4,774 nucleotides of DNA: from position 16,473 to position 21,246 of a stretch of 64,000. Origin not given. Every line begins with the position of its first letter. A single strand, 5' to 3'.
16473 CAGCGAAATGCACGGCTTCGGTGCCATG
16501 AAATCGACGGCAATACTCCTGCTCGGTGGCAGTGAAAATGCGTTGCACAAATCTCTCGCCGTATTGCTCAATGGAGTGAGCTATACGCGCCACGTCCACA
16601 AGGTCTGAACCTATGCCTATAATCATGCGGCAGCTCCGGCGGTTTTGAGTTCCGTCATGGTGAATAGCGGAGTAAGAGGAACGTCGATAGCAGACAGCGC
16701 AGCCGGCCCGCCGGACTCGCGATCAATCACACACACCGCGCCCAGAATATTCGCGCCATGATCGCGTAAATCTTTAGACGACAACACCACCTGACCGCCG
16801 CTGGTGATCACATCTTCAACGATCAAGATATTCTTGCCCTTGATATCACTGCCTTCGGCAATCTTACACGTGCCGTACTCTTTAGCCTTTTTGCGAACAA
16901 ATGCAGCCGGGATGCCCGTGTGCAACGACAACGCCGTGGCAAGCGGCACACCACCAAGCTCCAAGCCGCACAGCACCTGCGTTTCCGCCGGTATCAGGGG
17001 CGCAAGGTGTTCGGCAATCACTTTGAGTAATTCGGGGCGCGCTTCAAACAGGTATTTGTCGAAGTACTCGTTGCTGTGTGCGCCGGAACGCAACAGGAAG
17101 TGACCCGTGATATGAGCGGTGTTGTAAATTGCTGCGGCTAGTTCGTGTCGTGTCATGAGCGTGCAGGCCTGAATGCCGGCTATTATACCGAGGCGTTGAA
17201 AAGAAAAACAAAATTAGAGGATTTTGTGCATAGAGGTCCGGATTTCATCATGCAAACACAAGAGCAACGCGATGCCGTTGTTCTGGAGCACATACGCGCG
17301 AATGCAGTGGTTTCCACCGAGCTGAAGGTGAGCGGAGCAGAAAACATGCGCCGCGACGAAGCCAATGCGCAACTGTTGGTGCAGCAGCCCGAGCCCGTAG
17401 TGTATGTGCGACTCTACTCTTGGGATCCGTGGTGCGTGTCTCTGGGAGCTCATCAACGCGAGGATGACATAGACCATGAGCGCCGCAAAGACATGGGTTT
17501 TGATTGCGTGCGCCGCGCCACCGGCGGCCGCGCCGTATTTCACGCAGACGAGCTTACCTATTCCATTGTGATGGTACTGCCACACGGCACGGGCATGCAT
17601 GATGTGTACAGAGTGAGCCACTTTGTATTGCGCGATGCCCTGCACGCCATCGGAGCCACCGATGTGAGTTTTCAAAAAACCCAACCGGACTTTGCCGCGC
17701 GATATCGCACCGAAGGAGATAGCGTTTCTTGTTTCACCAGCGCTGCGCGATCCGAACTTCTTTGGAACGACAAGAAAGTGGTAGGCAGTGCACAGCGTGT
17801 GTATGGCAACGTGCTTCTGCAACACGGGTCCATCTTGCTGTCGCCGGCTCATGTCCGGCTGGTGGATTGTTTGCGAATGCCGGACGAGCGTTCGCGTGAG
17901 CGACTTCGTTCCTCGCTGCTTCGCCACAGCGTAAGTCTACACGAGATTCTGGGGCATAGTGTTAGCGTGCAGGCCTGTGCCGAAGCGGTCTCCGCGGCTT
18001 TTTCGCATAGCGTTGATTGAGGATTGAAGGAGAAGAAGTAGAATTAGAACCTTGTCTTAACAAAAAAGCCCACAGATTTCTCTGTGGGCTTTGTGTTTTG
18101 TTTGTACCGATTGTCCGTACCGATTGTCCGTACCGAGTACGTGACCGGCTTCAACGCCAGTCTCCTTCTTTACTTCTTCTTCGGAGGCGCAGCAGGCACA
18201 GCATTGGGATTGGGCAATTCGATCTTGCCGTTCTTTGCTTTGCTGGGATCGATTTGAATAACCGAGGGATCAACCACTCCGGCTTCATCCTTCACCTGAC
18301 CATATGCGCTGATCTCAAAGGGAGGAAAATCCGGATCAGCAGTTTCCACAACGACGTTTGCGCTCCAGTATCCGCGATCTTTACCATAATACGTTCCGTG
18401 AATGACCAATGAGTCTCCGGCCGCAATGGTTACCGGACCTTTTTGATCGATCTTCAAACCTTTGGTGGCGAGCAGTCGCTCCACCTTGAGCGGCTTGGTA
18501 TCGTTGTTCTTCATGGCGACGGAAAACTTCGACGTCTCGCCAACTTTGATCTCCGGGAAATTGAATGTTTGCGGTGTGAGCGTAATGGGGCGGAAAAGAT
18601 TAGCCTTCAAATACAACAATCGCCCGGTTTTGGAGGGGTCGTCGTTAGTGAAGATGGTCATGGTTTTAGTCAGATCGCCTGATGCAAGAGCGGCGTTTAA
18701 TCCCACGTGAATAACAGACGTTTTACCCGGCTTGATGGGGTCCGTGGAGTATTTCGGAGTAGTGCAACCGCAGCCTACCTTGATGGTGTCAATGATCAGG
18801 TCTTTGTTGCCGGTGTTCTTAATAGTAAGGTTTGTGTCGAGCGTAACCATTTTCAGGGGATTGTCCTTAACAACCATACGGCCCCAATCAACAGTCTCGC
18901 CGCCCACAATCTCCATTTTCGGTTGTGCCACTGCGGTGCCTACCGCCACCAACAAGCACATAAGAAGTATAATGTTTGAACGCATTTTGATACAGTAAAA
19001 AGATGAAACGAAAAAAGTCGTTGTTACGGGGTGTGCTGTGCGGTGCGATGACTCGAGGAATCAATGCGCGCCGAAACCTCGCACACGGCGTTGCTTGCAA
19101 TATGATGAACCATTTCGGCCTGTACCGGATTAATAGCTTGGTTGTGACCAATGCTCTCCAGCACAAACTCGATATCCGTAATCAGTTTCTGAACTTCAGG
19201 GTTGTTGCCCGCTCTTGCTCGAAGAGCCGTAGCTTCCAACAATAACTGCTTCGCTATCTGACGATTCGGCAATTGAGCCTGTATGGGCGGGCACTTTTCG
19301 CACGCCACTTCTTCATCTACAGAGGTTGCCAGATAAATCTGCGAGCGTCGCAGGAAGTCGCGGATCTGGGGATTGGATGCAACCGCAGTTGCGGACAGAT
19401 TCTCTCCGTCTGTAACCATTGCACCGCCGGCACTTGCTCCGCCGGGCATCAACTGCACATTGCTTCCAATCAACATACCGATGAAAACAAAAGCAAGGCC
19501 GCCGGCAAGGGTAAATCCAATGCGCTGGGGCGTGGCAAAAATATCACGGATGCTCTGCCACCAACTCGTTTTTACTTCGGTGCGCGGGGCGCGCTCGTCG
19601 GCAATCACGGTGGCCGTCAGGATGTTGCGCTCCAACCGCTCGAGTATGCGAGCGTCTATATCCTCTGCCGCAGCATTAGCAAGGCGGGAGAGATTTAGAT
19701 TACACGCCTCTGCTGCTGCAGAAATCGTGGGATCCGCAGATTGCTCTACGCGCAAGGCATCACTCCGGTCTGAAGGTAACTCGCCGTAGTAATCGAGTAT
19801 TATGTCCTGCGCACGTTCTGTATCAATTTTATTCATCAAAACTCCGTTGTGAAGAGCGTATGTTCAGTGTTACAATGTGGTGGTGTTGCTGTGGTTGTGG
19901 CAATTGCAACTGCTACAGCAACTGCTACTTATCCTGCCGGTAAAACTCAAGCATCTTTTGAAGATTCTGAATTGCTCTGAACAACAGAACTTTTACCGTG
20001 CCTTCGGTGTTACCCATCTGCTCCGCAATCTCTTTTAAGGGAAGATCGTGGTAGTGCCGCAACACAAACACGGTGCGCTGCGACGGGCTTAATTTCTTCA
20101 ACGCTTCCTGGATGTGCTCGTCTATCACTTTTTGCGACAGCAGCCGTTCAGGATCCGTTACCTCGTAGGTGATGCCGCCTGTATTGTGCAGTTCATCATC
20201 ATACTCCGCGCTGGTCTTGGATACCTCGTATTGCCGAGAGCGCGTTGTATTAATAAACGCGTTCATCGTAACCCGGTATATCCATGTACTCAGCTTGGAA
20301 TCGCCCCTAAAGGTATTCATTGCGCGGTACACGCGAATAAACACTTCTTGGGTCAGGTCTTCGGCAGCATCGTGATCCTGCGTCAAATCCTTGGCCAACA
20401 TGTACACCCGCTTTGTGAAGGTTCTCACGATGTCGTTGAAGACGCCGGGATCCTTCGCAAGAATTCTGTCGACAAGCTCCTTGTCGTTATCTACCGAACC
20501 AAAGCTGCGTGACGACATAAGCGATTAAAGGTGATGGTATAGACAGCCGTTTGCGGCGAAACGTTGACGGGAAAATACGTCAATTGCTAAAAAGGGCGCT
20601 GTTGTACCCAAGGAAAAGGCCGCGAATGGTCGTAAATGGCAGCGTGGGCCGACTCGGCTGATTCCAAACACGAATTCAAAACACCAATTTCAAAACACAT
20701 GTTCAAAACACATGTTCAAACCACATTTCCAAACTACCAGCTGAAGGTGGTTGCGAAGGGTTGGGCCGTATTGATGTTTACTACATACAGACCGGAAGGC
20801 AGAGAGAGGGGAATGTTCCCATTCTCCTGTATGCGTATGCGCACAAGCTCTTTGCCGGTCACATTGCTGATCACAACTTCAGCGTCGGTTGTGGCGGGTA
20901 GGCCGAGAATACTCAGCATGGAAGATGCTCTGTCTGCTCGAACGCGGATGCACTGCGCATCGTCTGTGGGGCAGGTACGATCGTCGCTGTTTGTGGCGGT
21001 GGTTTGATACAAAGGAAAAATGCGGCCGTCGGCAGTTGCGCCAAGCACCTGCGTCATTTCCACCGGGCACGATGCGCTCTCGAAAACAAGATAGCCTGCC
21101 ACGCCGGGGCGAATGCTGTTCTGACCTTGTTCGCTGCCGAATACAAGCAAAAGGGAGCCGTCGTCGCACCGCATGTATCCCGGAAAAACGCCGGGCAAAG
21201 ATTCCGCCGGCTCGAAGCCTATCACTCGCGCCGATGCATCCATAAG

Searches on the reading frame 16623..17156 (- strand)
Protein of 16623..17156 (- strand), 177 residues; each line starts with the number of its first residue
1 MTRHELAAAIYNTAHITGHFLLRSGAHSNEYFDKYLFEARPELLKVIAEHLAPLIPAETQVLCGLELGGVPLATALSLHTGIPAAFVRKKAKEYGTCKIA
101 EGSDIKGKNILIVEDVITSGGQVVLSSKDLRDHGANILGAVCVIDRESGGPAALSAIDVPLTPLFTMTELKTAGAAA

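Call 47: search_protein_families(library=pfam, proteins=[window:16623-17156:-], max_evalue=0.0001)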
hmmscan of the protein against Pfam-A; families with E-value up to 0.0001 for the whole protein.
window:16623-17156:- (177 aa): 1 family
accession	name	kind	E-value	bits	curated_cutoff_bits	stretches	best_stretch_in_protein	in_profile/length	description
PF00156.33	Pribosyltran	-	1.6e-11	44.2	26.3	1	55-149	26-129/158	Phosphoribosyl transferase domain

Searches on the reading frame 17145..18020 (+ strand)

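Call 47: search_protein_families(library=pfam, proteins=[window:17145-18020:+], max_evalue=0.0001)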
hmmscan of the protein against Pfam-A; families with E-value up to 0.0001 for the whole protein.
window:17145-18020:+ (291 aa): 2 families
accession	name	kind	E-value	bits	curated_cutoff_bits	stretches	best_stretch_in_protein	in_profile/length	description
PF21948.1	LplA-B_cat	-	1.3e-27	97.5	27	1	65-286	3-199/200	Lipoyl protein ligase A/B catalytic domain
PF03099.24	BPL_LplA_LipB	-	7.5e-14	52.2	21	1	107-233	14-131/133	Biotin/lipoate A/B protein ligase family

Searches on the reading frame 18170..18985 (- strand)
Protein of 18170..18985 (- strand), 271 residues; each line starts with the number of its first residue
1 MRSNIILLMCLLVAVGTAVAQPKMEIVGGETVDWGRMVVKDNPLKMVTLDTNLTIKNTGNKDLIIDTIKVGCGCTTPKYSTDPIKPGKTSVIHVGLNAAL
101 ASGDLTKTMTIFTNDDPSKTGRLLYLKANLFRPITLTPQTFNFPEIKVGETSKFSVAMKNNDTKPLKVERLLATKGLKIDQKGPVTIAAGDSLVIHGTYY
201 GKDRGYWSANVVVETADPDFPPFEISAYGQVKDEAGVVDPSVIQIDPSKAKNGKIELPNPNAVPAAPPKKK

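Call 47: search_protein_families(library=pfam, proteins=[window:18170-18985:-], max_evalue=0.0001)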
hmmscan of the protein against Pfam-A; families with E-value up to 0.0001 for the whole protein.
window:18170-18985:- (271 aa): 2 families
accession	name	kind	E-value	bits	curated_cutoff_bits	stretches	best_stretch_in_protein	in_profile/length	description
PF07610.17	DUF1573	-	8.7e-25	87.1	26.1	1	50-120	20-90/98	Protein of unknown function (DUF1573)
PF22544.2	HYDIN_VesB_CFA65-like_Ig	-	3.2e-16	59.8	25.5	1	50-120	22-91/100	HYDIN/CFA65/VesB-like, Ig-like domain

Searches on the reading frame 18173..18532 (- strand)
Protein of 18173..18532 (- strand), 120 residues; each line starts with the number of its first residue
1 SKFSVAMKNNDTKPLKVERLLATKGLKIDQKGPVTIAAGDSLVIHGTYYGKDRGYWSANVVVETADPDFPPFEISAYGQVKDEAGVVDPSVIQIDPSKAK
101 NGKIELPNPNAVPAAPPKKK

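Call 80: search_protein_families(library=pfam, proteins=[window:18173-18532:-], max_evalue=1)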
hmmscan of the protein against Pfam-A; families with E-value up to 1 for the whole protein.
window:18173-18532:- (120 aa): 1 family
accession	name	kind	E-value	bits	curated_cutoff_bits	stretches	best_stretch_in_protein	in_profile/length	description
PF21633.3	MOV-10_Ig-like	-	0.08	13.5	27.4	1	18-67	60-109/126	Helicase MOV-10, Ig-like domain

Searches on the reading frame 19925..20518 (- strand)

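Call 47: search_protein_families(library=pfam, proteins=[window:19925-20518:-], max_evalue=0.0001)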
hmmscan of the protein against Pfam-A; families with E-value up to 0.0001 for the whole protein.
window:19925-20518:- (197 aa): 3 families
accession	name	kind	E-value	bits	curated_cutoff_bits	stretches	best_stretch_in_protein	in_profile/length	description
PF04542.20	Sigma70_r2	-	1.7e-16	60.2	24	1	31-96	2-69/71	Sigma-70 region 2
PF08281.18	Sigma70_r4_2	-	2.9e-16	59.3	25.7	1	136-185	4-53/54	Sigma-70, region 4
PF04545.22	Sigma70_r4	-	4.5e-15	55.3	24.1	1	139-188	1-50/50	Sigma-70, region 4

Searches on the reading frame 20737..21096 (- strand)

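Call 80: search_protein_families(library=pfam, proteins=[window:20737-21096:-], max_evalue=1)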
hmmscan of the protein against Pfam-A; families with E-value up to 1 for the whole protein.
window:20737-21096:- (120 aa): 2 families
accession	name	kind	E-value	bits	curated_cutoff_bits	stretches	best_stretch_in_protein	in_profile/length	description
PF18962.6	Por_Secre_tail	-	0.0017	19.1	27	1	60-112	9-66/75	Secretion system C-terminal sorting domain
PF19910.5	DUF6383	-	0.028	15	23.7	1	71-109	28-65/74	Domain of unknown function (DUF6383)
